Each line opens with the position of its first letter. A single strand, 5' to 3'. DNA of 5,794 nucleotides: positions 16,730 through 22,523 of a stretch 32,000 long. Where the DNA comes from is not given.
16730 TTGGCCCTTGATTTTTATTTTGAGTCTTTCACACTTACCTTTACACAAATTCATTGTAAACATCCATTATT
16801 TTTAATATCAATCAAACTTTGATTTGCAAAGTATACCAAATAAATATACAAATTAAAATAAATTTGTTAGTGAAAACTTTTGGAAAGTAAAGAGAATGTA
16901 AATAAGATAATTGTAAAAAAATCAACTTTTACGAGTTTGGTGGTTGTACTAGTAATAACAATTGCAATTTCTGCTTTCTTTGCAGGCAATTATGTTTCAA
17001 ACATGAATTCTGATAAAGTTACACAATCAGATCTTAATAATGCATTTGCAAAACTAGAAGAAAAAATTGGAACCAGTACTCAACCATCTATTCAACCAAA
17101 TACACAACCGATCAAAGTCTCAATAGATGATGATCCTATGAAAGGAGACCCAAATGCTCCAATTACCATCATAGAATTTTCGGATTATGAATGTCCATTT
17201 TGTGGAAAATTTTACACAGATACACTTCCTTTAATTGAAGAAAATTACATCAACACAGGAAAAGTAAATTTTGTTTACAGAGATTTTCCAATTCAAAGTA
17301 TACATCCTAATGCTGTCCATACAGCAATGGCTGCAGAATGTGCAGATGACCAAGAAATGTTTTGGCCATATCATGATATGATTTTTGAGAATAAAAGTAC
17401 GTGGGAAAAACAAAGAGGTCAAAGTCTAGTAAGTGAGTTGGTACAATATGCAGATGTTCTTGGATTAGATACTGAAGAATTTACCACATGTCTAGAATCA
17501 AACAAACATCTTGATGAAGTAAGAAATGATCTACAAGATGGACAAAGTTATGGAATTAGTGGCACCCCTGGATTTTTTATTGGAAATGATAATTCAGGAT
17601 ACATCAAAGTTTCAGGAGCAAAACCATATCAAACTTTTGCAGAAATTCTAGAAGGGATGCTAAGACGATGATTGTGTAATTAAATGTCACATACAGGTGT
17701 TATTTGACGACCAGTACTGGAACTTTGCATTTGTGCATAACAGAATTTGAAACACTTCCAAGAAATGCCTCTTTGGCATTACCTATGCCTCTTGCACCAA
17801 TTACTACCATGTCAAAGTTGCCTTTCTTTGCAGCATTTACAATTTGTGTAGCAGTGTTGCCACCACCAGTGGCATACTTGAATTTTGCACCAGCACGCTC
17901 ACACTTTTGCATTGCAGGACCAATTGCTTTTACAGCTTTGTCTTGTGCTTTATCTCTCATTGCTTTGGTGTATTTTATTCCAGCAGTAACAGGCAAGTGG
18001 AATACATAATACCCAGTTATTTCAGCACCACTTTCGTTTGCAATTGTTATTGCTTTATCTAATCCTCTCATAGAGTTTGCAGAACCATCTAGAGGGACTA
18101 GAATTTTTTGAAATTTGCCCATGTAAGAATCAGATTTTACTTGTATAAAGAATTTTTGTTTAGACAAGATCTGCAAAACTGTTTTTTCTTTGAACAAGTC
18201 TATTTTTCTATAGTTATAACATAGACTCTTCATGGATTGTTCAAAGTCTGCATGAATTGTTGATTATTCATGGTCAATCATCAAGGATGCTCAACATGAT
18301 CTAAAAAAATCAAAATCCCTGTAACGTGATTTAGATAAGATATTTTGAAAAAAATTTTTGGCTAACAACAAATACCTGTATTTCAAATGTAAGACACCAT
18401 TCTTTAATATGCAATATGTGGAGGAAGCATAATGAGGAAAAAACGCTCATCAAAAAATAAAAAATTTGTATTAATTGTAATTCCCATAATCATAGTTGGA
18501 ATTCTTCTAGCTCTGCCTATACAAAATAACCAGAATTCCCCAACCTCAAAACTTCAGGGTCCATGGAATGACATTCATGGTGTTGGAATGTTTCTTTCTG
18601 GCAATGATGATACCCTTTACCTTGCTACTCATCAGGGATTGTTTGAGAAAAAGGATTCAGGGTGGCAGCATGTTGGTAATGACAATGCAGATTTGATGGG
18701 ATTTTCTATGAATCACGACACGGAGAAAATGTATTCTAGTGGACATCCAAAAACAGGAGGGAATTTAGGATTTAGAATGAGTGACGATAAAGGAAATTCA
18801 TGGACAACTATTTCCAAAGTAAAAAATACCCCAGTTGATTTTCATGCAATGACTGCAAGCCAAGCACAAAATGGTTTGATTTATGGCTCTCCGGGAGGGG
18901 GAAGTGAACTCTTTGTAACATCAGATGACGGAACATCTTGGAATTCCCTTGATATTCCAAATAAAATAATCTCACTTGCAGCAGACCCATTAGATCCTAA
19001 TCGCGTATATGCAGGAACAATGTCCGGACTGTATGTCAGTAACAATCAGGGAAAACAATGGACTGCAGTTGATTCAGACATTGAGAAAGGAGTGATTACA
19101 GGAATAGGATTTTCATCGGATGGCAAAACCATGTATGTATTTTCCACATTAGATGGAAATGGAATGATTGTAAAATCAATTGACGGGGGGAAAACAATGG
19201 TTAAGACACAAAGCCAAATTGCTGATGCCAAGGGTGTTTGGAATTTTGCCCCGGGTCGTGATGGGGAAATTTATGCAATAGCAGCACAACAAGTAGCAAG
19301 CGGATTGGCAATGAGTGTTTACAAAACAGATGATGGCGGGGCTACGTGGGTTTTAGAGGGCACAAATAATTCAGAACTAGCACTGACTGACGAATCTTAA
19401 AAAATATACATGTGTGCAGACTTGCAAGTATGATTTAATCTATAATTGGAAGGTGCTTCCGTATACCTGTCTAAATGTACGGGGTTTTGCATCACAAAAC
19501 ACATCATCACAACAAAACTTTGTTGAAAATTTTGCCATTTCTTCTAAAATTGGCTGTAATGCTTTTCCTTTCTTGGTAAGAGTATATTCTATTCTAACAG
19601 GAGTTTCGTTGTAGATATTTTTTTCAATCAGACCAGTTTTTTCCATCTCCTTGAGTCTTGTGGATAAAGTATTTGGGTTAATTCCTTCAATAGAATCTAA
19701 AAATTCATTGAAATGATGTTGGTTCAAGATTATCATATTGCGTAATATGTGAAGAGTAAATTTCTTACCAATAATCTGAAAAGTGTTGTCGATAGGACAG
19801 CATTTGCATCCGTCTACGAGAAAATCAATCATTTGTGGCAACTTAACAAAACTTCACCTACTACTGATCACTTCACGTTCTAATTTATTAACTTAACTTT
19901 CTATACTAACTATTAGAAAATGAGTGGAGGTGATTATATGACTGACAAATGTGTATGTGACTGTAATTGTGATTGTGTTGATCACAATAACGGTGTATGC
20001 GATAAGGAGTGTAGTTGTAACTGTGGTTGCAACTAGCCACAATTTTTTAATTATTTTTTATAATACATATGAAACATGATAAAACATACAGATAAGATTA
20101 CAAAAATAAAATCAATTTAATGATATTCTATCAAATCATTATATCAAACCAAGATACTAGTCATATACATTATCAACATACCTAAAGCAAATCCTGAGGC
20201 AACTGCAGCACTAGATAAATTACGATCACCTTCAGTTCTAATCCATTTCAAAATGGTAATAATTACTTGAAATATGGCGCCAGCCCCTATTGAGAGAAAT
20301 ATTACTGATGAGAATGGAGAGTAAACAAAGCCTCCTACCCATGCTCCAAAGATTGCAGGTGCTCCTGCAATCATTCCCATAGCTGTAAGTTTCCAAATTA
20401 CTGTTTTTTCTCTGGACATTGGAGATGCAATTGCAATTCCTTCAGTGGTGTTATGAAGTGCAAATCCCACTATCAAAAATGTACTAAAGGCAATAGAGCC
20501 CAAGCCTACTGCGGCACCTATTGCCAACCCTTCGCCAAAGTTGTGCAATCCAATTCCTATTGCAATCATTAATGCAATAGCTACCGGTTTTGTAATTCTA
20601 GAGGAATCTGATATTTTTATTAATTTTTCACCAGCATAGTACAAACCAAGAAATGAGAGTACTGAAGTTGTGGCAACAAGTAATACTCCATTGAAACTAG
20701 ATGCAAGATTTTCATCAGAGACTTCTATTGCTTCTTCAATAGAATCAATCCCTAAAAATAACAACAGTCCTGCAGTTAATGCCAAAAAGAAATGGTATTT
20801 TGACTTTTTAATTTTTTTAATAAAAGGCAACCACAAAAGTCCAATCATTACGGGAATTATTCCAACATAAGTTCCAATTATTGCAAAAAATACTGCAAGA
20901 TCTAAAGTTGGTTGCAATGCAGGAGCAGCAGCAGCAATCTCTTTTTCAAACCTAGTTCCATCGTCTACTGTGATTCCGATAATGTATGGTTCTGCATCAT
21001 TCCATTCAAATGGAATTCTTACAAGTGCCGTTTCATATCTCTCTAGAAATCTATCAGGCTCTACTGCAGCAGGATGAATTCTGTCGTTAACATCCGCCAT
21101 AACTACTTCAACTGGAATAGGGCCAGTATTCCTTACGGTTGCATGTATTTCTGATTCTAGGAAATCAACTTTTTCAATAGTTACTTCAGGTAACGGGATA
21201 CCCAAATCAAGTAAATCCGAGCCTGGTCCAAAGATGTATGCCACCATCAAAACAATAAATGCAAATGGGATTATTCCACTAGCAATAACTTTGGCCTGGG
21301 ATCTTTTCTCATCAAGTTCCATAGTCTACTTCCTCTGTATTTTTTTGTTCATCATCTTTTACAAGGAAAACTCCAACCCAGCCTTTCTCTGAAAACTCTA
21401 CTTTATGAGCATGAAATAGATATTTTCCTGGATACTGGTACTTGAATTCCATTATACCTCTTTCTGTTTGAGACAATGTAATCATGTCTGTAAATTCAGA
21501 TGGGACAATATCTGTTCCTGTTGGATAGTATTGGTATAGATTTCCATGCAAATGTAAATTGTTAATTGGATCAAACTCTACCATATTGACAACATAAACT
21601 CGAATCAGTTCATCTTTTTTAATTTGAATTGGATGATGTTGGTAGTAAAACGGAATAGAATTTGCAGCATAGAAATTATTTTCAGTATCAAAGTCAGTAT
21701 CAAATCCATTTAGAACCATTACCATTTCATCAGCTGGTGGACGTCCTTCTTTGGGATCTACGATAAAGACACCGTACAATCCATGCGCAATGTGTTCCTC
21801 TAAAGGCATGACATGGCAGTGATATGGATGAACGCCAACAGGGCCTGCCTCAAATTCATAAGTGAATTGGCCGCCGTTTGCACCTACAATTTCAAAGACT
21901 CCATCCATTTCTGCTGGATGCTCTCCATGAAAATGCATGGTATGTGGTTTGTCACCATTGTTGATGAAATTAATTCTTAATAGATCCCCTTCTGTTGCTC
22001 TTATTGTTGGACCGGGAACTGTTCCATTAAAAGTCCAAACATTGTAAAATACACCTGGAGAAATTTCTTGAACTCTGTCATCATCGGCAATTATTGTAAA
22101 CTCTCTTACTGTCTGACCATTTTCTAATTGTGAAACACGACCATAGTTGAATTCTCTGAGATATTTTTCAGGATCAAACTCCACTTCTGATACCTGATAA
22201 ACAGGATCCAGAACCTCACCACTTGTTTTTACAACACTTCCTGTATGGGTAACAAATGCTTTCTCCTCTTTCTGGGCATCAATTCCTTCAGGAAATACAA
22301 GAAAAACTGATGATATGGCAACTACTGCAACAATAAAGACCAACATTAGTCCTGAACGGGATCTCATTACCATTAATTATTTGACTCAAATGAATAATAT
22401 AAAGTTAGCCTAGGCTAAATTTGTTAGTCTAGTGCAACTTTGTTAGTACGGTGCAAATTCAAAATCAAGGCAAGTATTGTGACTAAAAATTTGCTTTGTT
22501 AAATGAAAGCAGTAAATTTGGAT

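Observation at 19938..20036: Untracked 32-codon ORF encoding a 31 percent-Cys, CxC-patterned peptide: candidate archaeal metallothionein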

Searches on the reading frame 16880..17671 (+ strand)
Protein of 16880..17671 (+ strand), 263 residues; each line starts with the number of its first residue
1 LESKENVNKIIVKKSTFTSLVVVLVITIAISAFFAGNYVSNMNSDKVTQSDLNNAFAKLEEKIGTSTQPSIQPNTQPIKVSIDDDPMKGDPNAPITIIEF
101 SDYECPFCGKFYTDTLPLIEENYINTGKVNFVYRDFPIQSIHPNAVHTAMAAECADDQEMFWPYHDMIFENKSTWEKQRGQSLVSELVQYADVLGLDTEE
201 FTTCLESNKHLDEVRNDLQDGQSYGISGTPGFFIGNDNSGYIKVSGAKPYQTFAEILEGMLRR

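Call 4: search_protein_families(library=pfam, proteins=[window:16880-17671:+], max_evalue=1)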
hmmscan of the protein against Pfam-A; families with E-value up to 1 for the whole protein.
window:16880-17671:+ (263 aa): 6 families
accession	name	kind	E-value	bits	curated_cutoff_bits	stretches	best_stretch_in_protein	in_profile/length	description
PF13462.12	Thioredoxin_4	-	1.3e-30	107.2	23.2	1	84-238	4-149/165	Thioredoxin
PF01323.26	DSBA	-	7.4e-19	68.7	25.6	2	147-257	90-190/191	DSBA-like thioredoxin domain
PF13098.12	Thioredoxin_2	-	2.7e-06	28.1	27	1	95-257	7-104/104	Thioredoxin-like domain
PF13743.12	Thioredoxin_5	-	0.00037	20.7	27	1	187-253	116-184/186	Thioredoxin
PF25425.1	YfjL_N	-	0.012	16.3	27.8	1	13-64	2-54/97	YfjL-like, N-terminal domain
PF13624.11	SurA_N_3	-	0.029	14.6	27.2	1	12-74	13-76/162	SurA-like N-terminal domain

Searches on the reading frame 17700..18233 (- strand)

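Call 4: search_protein_families(library=pfam, proteins=[window:17700-18233:-], max_evalue=1)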
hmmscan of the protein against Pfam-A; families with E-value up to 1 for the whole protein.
window:17700-18233:- (177 aa): 1 family
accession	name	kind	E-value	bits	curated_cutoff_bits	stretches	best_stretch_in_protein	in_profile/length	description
PF00582.32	Usp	-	8.2e-28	98.2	24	1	41-177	2-141/141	Universal stress protein family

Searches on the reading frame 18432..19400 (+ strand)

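Call 4: search_protein_families(library=pfam, proteins=[window:18432-19400:+], max_evalue=1)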
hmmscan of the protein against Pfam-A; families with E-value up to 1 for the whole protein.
window:18432-19400:+ (322 aa): 6 families
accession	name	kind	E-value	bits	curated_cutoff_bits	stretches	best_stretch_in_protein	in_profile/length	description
PF15902.12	Sortilin-Vps10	-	8e-15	55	33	2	200-307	3-110/446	Sortilin, neurotensin receptor 3,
PF14870.12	PSII_BNR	-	2.3e-06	27.5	27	2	147-237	74-163/303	Photosynthesis system II assembly factor YCF48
PF02012.26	BNR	-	0.002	18.2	27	0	297-306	1-10/12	BNR/Asp-box repeat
PF09480.15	PrgH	-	0.006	16.3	25.8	0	4-68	119-185/373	Type III secretion system protein PrgH-EprH (PrgH)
PF08450.18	SGL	-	0.0071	16.4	26.3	1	198-264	115-177/246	SMP-30/Gluconolactonase/LRE-like region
PF18705.7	DUF5643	-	0.15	12.5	34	0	105-129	46-65/115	Family of unknown function (DUF5643)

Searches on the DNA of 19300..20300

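Call 53: search_rna_families(source=window, start=19300, end=20300, threshold=evalue, max_evalue=1)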
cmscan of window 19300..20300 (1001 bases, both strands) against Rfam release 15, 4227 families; matches with E-value up to 1: 3.
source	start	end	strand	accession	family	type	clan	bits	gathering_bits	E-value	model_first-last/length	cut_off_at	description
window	19466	19527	-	RF02388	sau-30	Gene; sRNA;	-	24.8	70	0.18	1-64/64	no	Staphylococcus sRNA sau-30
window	19967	20079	+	RF00311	snoZ188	Gene; snRNA; snoRNA; CD-box;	-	19.9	50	0.34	1-123/123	no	Small nucleolar RNA Z188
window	19532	19607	+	RF00399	SNORA24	Gene; snRNA; snoRNA; HACA-box;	-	19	40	0.98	1-131/131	no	Small nucleolar RNA SNORA24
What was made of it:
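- There is no Rfam match (call 53).
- Tried and rejected: There is no known RNA family at the locus (call 53).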

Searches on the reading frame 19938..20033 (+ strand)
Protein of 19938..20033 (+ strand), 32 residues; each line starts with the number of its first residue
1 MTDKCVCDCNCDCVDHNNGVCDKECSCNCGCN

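Call 4: search_protein_families(library=pfam, proteins=[window:19938-20033:+], max_evalue=1)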
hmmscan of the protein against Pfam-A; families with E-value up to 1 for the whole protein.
seq(32 aa): 0 families

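Call 16: search_protein_representatives(protein=window:19938-20033:+)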
Query: 32 residues. Proteins with E-value up to 0.001 (for the whole library): 0; up to 1e-10: 0; up to 1e-30: 0. The best 0 are listed.
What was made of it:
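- Tried and rejected: phmmer against 1.84 billion representatives gave 0 hits (call 16).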

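Call 43: search_protein_families(library=ncbifam, proteins=[window:19938-20033:+], max_evalue=10)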
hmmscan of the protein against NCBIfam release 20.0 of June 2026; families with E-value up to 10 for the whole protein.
seq(32 aa): 0 families

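Call 49: search_protein_families(library=pfam, alignment_id=A2, max_evalue=10)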
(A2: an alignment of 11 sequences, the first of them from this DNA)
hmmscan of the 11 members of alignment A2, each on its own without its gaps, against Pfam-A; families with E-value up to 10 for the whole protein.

A. member 1, seq(32 aa): 0 families

B. families by the number of members that match (of 11 scanned): 0 families
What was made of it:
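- Closest known: Cyanobacterial smtA/smtB divergon. Different: The archaeal peptide did not match Pfam's bacterial MT model or any other Pfam model (calls 4, 49).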

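Call 50: search_solved_structures(query=A2, max_evalue=10, show_alignments=3)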
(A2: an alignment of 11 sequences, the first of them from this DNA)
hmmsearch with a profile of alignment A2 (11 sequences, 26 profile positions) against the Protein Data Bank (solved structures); distinct sequences matched with E-value up to 10: 0.
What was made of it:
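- On Known metallothionein sequence families (any Pfam-A family; solved MT structures): A profile search of PDB at E<=10 gave 0 (call 50). phmmer against 1.84 billion representatives gave 0 (call 16).
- Closest known: Fungal copper metallothioneins. Different: There is no detectable homology: no match to any Pfam family or to any PDB chain (calls 4, 49, 50).
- Closest known: Mycobacterial MymT. Different: No sequence similarity was detected (calls 43, 50).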

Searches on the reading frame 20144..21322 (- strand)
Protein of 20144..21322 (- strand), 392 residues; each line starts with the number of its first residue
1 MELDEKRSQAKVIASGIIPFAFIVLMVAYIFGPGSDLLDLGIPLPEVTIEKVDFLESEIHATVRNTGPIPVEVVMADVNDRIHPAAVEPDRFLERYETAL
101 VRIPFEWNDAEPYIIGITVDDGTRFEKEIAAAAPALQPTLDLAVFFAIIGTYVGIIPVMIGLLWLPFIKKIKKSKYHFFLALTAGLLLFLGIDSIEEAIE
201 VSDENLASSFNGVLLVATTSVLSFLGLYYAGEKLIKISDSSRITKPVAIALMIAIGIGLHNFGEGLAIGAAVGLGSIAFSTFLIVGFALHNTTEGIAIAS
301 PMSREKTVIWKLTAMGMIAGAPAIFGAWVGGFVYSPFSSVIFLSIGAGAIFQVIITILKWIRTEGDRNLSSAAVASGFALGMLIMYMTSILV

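Call 4: search_protein_families(library=pfam, proteins=[window:20144-21322:-], max_evalue=1)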
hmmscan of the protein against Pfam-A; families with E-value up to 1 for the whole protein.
window:20144-21322:- (392 aa): 2 families
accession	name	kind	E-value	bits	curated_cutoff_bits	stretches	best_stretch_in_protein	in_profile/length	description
PF02535.28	Zip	-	0.00085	19.1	35.1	1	240-348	168-280/323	ZIP Zinc transporter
PF15099.11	PIRT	-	0.85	9.8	30.6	0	153-175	90-112/128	Phosphoinositide-interacting protein family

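Call 9: find_related_loci(query=window:20144-21322:-, collection=genome_contigs, flank=6000)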
Query window:20144-21322:- (392 aa) in genome_contigs; peptide patterns used: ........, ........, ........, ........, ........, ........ (x = any residue, [..] = any of these).
178 stretches matched a pattern; 18 encode a relative of the query (tblastn E <= 1e-3); 18 distinct loci.
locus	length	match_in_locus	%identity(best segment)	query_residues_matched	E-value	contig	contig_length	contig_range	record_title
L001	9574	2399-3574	85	1-392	0e+0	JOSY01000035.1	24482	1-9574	Marine Group I thaumarchaeote SCGC AAA799-D11 AAA799D11_69, whole genome shotgun sequence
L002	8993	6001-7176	85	1-392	0e+0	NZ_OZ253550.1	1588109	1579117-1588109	MAG: Nitrosopumilus sp. isolate b6ab8db1-e288-4189-af5a-9604fbca7118 chromosome 1, complete sequence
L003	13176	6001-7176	85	1-392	0e+0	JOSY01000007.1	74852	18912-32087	Marine Group I thaumarchaeote SCGC AAA799-D11 AAA799D11_13, whole genome shotgun sequence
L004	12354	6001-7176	83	1-392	0e+0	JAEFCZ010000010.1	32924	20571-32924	MAG: Nitrosopumilus sp. isolate PfA contig-70_50_length_32925_read-count_5437986, whole genome shotgun sequence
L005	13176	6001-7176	83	1-392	0e+0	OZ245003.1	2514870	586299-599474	MAG: Nitrosopumilus sp. isolate 06edd2f6-c94f-48aa-9bd1-1087b5d73af3 genome assembly, chromosome: 1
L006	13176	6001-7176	82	1-392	0e+0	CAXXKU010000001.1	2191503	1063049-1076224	MAG: Nitrosopumilus sp. isolate f837b10d-fa0a-4887-b276-3e9614c5383a genome assembly, contig: contig_1, whole genome sho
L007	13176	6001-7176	82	1-392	0e+0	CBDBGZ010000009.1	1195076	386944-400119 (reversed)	MAG: Nitrosopumilus sp. isolate c36cf708-97f0-491c-9d70-4f9c4cd1efaf genome assembly, contig: contig_9, whole genome sho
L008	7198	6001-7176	83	1-392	0e+0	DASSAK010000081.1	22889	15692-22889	MAG TPA_asm: Nitrosopumilaceae archaeon isolate SMAG_U15855 k141_144919, whole genome shotgun sequence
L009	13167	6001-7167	83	4-392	0e+0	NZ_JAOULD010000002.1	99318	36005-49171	MAG: Nitrosopumilus sp. isolate 8_1_Jan_SF_Bin66 8_1_Jan_SF_Bin66_scaffold_77_c1, whole genome shotgun sequence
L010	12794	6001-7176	82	1-392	0e+0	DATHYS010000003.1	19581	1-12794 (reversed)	MAG TPA_asm: Nitrosopumilus sp. isolate SMAG_U16217 k141_373224, whole genome shotgun sequence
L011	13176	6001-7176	81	1-392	0e+0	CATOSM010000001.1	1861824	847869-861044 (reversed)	MAG: uncultured Candidatus Nitrosopumilus sp. isolate 29923d23-9274-4d90-ac20-21b5014b58ae genome assembly, contig: cont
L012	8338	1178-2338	83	6-392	0e+0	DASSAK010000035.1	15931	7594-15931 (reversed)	MAG TPA_asm: Nitrosopumilaceae archaeon isolate SMAG_U15855 k141_71036, whole genome shotgun sequence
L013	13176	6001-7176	79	1-392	0e+0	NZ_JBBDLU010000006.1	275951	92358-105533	MAG: Nitrosopumilus sp. isolate LejiaA_33_50 Lejia_A_53_length_275951_cov_31, whole genome shotgun sequence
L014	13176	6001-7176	79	1-392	0e+0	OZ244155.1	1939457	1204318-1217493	MAG: Nitrosopumilus sp. isolate bb10c81c-3fe7-493a-9740-827df905f1f5 genome assembly, chromosome: 1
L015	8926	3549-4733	72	1-392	0e+0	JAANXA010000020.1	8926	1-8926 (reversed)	MAG: Nitrosopumilus sp. isolate SuakinDeep_MAG45_8 MAG458_20, whole genome shotgun sequence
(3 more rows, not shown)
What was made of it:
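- Tried and rejected: The ZIP protein was searched against genome contigs (call 9).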

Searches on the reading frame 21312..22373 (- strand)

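Call 4: search_protein_families(library=pfam, proteins=[window:21312-22373:-], max_evalue=1)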
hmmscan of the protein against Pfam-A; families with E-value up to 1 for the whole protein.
window:21312-22373:- (353 aa): 3 families
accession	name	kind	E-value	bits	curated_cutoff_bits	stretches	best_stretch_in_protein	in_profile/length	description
PF07732.21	Cu-oxidase_3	-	2.1e-23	83.1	21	2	110-209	15-118/119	Multicopper oxidase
PF07731.20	Cu-oxidase_2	-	7.9e-23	81.2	20.4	2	230-341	23-136/137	Multicopper oxidase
PF23509.1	MSMEG_3727_PQQ-assoc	-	0.15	11.9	27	1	290-344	85-140/152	MSMEG_3727, PQQ-associated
